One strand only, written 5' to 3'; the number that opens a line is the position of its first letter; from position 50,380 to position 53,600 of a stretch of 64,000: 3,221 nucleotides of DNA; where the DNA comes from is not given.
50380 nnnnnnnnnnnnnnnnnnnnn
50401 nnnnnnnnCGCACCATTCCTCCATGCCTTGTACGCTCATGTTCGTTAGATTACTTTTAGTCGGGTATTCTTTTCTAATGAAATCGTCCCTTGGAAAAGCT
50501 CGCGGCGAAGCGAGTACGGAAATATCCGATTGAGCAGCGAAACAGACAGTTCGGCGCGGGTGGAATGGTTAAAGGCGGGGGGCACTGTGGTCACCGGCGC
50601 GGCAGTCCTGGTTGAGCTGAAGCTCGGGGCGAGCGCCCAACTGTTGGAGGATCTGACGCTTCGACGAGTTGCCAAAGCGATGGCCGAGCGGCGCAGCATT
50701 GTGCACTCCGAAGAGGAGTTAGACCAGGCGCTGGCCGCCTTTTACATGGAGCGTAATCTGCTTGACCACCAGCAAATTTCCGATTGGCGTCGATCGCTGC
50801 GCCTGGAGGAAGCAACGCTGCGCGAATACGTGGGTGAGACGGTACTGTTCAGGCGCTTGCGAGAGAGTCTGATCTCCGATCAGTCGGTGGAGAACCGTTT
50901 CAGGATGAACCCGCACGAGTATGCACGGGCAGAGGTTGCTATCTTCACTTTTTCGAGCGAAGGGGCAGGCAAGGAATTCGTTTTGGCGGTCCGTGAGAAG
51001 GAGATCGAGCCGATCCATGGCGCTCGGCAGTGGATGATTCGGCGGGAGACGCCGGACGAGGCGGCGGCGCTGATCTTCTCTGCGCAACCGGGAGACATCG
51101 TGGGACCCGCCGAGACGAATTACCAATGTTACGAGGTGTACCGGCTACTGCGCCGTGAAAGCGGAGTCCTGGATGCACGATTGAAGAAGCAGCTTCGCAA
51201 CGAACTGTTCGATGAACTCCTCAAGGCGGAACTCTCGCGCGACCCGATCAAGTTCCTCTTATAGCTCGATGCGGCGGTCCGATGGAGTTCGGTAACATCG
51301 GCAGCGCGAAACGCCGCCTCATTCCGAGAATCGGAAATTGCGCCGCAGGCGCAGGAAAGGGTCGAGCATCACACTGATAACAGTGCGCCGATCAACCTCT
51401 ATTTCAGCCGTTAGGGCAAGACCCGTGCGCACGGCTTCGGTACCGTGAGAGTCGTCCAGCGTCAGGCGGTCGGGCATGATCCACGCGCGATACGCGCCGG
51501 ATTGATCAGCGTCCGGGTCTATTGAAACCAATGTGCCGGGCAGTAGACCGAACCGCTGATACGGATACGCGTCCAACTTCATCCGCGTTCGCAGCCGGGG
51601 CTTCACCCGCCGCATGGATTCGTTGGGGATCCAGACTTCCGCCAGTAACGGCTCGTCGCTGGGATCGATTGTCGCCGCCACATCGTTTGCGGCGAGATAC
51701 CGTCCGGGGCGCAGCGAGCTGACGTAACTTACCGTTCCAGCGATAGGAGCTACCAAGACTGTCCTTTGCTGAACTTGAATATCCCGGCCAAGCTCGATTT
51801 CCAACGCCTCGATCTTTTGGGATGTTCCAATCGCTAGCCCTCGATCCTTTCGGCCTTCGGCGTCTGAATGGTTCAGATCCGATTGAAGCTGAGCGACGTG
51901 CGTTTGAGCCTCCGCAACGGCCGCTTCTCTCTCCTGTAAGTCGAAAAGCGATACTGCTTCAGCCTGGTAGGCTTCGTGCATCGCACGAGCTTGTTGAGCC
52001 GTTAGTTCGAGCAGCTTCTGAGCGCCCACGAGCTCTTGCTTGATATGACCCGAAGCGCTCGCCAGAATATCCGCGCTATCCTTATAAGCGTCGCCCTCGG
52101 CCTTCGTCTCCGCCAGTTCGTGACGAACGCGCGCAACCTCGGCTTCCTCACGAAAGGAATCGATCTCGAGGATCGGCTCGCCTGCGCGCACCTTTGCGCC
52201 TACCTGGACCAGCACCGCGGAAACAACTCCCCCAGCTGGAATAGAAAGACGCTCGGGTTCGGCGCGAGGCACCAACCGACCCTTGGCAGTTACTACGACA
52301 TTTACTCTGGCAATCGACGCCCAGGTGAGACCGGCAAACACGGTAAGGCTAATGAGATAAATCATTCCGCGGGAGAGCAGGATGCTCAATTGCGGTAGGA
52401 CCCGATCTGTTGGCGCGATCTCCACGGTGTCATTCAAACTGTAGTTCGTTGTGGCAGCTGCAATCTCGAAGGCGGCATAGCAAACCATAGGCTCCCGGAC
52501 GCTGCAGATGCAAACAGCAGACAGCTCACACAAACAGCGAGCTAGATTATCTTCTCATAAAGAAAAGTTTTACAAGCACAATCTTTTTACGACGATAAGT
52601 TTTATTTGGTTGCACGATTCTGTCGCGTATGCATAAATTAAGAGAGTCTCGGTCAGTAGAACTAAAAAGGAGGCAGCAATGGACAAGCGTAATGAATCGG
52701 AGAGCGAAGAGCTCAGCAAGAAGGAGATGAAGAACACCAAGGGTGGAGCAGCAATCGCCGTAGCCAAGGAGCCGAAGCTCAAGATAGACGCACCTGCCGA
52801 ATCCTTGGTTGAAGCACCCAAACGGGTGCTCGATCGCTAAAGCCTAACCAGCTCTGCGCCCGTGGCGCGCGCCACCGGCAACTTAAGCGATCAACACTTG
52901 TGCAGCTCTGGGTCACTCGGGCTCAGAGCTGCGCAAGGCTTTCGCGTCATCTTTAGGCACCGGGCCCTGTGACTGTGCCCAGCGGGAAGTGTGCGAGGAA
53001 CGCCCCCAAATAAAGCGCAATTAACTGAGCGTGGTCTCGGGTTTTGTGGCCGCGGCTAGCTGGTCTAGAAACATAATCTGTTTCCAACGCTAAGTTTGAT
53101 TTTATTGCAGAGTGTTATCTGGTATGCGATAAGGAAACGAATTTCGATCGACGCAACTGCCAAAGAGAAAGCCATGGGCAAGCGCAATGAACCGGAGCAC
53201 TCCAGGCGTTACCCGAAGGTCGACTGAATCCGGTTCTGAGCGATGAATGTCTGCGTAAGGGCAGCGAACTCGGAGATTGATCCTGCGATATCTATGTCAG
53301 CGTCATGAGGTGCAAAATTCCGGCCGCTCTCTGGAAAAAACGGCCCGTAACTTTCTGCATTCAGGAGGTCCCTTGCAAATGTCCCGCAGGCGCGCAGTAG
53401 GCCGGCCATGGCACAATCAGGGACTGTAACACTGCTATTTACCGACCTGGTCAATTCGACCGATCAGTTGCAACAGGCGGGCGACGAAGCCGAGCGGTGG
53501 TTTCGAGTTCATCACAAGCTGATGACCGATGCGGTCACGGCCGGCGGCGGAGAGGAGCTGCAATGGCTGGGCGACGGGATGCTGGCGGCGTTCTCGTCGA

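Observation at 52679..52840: Unannotated 53-aa double-glycine-leader peptide with an atypical, highly charged, Cys-free core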

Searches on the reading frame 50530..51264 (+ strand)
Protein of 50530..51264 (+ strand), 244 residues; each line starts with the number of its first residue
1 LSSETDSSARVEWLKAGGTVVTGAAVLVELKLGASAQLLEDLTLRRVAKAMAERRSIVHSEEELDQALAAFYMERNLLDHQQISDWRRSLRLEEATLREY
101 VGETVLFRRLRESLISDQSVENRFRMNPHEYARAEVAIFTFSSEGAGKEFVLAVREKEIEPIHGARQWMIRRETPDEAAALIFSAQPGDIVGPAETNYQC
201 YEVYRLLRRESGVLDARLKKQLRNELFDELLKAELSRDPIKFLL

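Call 6: search_protein_families(library=pfam, proteins=[window:50530-51264:+], max_evalue=0.01)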
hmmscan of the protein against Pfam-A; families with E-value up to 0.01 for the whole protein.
window:50530-51264:+ (244 aa): 2 families
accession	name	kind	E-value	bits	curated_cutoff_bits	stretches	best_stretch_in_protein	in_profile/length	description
PF13145.12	Rotamase_2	-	8.5e-05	23.8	27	1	115-210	1-109/121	PPIC-type PPIASE domain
PF09312.16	SurA_N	-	0.0082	16.7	30.8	0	36-87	44-94/118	SurA N-terminal domain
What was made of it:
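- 50530..51264 (+): SurA/PpiC-like protein. The product on public record (P0012) is 225 aa and matches the 3' 92% of this ORF (start near 50587). I saw no signal-peptide-like N-terminus by eye. Probably a cytoplasmic chaperone for the precursor. Rotamase_2 at 23.8 bits and SurA_N at 16.7 bits, both below cut-off (call 6).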

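Call 7: search_protein_families(library=ncbifam, proteins=[window:50530-51264:+], max_evalue=10)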
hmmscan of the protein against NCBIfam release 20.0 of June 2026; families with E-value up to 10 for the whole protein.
window:50530-51264:+ (244 aa): 2 families
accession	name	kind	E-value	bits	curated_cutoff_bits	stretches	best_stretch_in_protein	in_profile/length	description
TIGR04500.1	PpiC_rel_mature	subfamily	2.7e-14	53.2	180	1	38-232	116-327/340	TIGR04500 family putative peptide maturation system protein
NF008038.0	PRK10770.1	equivalog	0.066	12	394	1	36-101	68-132/431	peptidylprolyl isomerase SurA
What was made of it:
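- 50530..51264 (+): TIGR04500 at 53 bits against a cut-off of 180 (call 7).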

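Call 48: find_homologous_proteins(query=window:50530-51264:+, max_evalue=0.001)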
Query window:50530-51264:+ (244 aa): 21 proteins with E <= 0.001 among 4782 candidates.
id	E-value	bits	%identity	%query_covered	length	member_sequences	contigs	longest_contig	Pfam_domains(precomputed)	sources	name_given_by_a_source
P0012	1.4e-137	475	100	92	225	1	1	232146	-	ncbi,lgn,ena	-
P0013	6.6e-120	417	88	92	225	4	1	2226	-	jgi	-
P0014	9.6e-111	387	74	100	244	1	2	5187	PF09312.17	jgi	jgi:hypothetical protein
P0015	1.0e-100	354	74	92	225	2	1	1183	PF09312.17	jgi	-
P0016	1.7e-95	337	65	100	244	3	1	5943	-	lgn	-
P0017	1.3e-93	331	64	100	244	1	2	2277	-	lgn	-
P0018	1.6e-93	331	64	100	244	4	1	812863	-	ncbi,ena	-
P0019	6.3e-93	329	65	100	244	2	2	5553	-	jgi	jgi:hypothetical protein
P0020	4.1e-91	323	62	100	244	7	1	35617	-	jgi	-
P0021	2.7e-90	320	89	71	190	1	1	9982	-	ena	-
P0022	1.7e-89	317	62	100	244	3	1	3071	-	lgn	-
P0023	7.9e-89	315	60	100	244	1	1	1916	-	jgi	jgi:parvulin-like peptidyl-prolyl isomerase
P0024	1.1e-88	315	61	95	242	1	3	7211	-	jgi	-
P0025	1.4e-88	315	61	100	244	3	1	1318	-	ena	-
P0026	1.6e-86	308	61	100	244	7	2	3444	-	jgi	jgi:hypothetical protein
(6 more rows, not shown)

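Call 57: predict_structure(alignment_id=A4)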
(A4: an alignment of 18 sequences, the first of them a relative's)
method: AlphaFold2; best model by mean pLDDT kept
length: 225 residues; sequences in the alignment: 18
mean_pLDDT: 64.2   pTM: 0.55
mean pLDDT of the five models: 64.2, 60.5, 58.9, 49.0, 36.4
residues with pLDDT >= 90: 57; 70-90: 59; 50-70: 16; < 50: 93
segments of 3 or more residues with pLDDT < 50: 1-11, 13-15, 114-192
pLDDT, mean of each block of 10 residues (from residue 1): 42 56 85 90 92 90 90 85 90 92 76 46 39 31 27 30 34 33 38 70 90 86 70
secondary structure, 60 per line:
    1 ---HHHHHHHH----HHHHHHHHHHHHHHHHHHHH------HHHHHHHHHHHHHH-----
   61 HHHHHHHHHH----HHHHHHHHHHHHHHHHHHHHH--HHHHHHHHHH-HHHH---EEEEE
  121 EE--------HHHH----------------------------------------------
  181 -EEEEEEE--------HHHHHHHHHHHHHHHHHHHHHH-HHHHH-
elements in order: H4-11 H16-35 H42-55 H61-70 H75-95 H98-107 H109-112 E116-122 H131-134 E182-188 H197-218 H220-224
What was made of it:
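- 50530..51264 (+): In the AF2 model the helical part is confident and the parvulin part is not (call 57).
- Tried and rejected: The model is only half-confident (pLDDT 64, call 57).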

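Call 60: fold_search(model_id=the predicted structure, library=pdb)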
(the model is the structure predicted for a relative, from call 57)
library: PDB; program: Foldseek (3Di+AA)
matches with E <= 10: 18; with E <= 0.001: 0
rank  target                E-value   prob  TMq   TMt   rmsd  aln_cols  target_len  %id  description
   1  8qpv_F                5.5e-02  1.00  0.32  0.35   6.7       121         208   21  Handover Complex: BAM bound OmpX and extended SurA (released 2024-09-25)
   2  2pv3_A                7.7e-02  1.00  0.32  0.26   5.6       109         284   21  Crystallographic Structure of SurA fragment lacking the second peptidyl-prolyl isomerase domain complexed with peptide (released 2007-10-02)
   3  9hga_F                9.0e-02  0.97  0.31  0.24   7.1       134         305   17  BAM-SurA-darobactin complex in the swing-out state (released 2025-04-16)
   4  3rgc_B                1.1e-01  0.82  0.33  0.30  14.3       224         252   16  The virulence factor PEB4 and the periplasmic protein Cj1289 are two structurally related SurA-like chaperones in the  (released 2011-04-27)
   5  1m5y_D                1.2e-01  1.00  0.32  0.19   5.2       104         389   22  Crystallographic Structure of SurA, a Molecular Chaperone that Facilitates Outer Membrane Porin Folding (released 2002-11-08)
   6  1m5y_A                1.4e-01  1.00  0.32  0.19   5.2       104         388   22  Crystallographic Structure of SurA, a Molecular Chaperone that Facilitates Outer Membrane Porin Folding (released 2002-11-08)
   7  1m5y_C                1.5e-01  0.99  0.33  0.21   5.2       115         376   21  Crystallographic Structure of SurA, a Molecular Chaperone that Facilitates Outer Membrane Porin Folding (released 2002-11-08)
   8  1m5y_B                1.6e-01  0.99  0.33  0.21   5.2       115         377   21  Crystallographic Structure of SurA, a Molecular Chaperone that Facilitates Outer Membrane Porin Folding (released 2002-11-08)
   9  9hg7_F                1.7e-01  0.89  0.29  0.23   9.7       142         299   18  BAM-SurA complex in the swing-out state (released 2025-04-16)
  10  8pzv_F                1.8e-01  1.00  0.33  0.41   4.6        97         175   22  Wait Complex: BAM bound Darobactin-B and Extended SurA (released 2024-09-25)
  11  9hg9_F                1.6e+00  0.60  0.31  0.37   6.4       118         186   20  BAM-SurA-darobactin complex in the swing-in state (released 2025-04-16)
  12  8pz1_F                2.7e+00  0.57  0.25  0.22   4.0        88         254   19  Wait Complex: Lateral open BAM bound Compact SurA (released 2024-09-25)
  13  8f2r_J                4.7e+00  0.05  0.14  0.16  12.4       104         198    7  Human CCC complex (released 2023-05-24)
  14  6vj2_A                7.2e+00  0.08  0.23  0.20   9.4       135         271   12  3.10 Angstrom Resolution Crystal Structure of Foldase Protein (PrsA) from Lactococcus lactis (released 2020-02-05)
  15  9knl_A                7.7e+00  0.03  0.16  0.08  11.3       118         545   19  Crystal structure of triethylene glycol-bound full-length PHA synthase (PhaC) from Aeromonas caviae (released 2025-05-21)
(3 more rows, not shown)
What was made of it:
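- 50530..51264 (+): The top 12 Foldseek hits are SurA or SurA-like chaperones, at E >= 0.05 (call 60).
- The SurA-like fold (calls 57, 60).
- Tried and rejected: The Foldseek E-values are weak (call 60), so parvulin activity cannot be judged.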

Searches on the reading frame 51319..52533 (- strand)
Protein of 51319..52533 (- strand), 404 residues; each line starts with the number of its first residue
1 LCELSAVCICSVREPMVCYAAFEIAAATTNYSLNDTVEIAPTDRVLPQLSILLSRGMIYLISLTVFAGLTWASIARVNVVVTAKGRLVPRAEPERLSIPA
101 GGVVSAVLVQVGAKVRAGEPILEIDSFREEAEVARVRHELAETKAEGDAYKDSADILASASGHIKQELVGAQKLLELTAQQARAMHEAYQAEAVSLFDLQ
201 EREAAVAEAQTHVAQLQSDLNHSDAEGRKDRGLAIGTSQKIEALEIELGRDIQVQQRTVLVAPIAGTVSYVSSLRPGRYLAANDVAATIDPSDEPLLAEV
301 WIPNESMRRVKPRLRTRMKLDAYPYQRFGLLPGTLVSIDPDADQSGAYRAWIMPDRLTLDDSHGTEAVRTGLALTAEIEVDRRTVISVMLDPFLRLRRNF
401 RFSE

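Call 6: search_protein_families(library=pfam, proteins=[window:51319-52533:-], max_evalue=0.01)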
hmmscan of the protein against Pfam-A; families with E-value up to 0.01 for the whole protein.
window:51319-52533:- (404 aa): 4 families
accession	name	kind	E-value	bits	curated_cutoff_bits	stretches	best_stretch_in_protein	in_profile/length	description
PF13437.12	HlyD_3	-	6.8e-18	65.8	22.2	1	259-349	1-88/106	HlyD family secretion protein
PF16576.10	HlyD_D23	-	1.4e-07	31.4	30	1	97-344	23-190/214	Barrel-sandwich domain of CusB or HlyD membrane-fusion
PF13533.13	Biotin_lipoyl_2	-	0.00051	20.2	29.8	1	97-125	4-32/32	Biotin-lipoyl like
PF00364.28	Biotin_lipoyl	-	0.0025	18.1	22.1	0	97-124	46-73/73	Biotin-requiring enzyme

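Call 7: search_protein_families(library=ncbifam, proteins=[window:51319-52533:-], max_evalue=10)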
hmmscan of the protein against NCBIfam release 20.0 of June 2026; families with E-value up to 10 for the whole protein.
window:51319-52533:- (404 aa): 11 families
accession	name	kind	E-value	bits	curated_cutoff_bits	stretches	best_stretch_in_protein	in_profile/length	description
TIGR01843.1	type_I_hlyD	subfamily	1.8e-38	132.6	208.65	2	135-395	147-413/422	HlyD family type I secretion periplasmic adaptor subunit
TIGR01730.1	RND_mfp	subfamily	1.2e-15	57.3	94.9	2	253-387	130-254/322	efflux RND transporter periplasmic adaptor subunit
TIGR03794.1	NHLM_micro_HlyD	equivalog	1e-09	37.8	156.2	2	58-202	21-164/421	NHLP bacteriocin system secretion protein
TIGR00998.1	8a0101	subfamily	6.5e-08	31.9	390.8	1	100-324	49-269/334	EmrA/EmrK family multidrug efflux transporter periplasmic adaptor subunit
TIGR02971.1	heterocyst_DevB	subfamily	1.3e-05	24.7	129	1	81-271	1-218/327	ABC exporter membrane fusion protein, DevB family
TIGR01000.1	bacteriocin_acc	subfamily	0.00045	19.2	258.85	2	179-340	243-401/457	bacteriocin secretion accessory protein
TIGR01348.1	PDHac_trf_long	equivalog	0.0017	17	552.1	1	99-212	48-153/587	dihydrolipoyllysine-residue acetyltransferase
NF007785.0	PRK10476.1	equivalog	0.0043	15.9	376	1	99-287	54-237/347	multidrug transporter subunit MdtN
NF005117.0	PRK06549.1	equivalog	0.042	14.4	159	1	90-133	58-101/130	acetyl-CoA carboxylase biotin carboxyl carrier protein subunit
TIGR00999.1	8a0102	subfamily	0.085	12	319.3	0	114-220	3-81/271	CzcB/NccB family metal efflux transporter periplasmic adaptor subunit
NF045904.1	RND-peri-MexE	equivalog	0.091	11.6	714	1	101-192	71-161/390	multidrug efflux RND transporter periplasmic adaptor subunit MexE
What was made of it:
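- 51319..52533 (-): HlyD-family periplasmic adaptor, divergent from the peptide gene. The true start is probably the ATG near 52488. Pfam HlyD_3 and TIGR01843 (calls 6, 7).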

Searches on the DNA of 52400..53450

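Call 32: search_rna_families(source=window, start=52400, end=53450, threshold=evalue, max_evalue=1)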
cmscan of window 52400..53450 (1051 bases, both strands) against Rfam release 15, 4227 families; matches with E-value up to 1: 0.
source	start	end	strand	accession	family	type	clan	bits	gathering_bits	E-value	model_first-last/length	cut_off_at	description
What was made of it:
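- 52897..52937 (+): Second hairpin with an 18-bp stem and no U-tract. It is conserved after the peptide gene in all Binataceae loci. It is probably a partial terminator or a 3' mRNA-stabilising element. No Rfam match (call 32).
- Tried and rejected: No Rfam match at E <= 1 (call 32).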
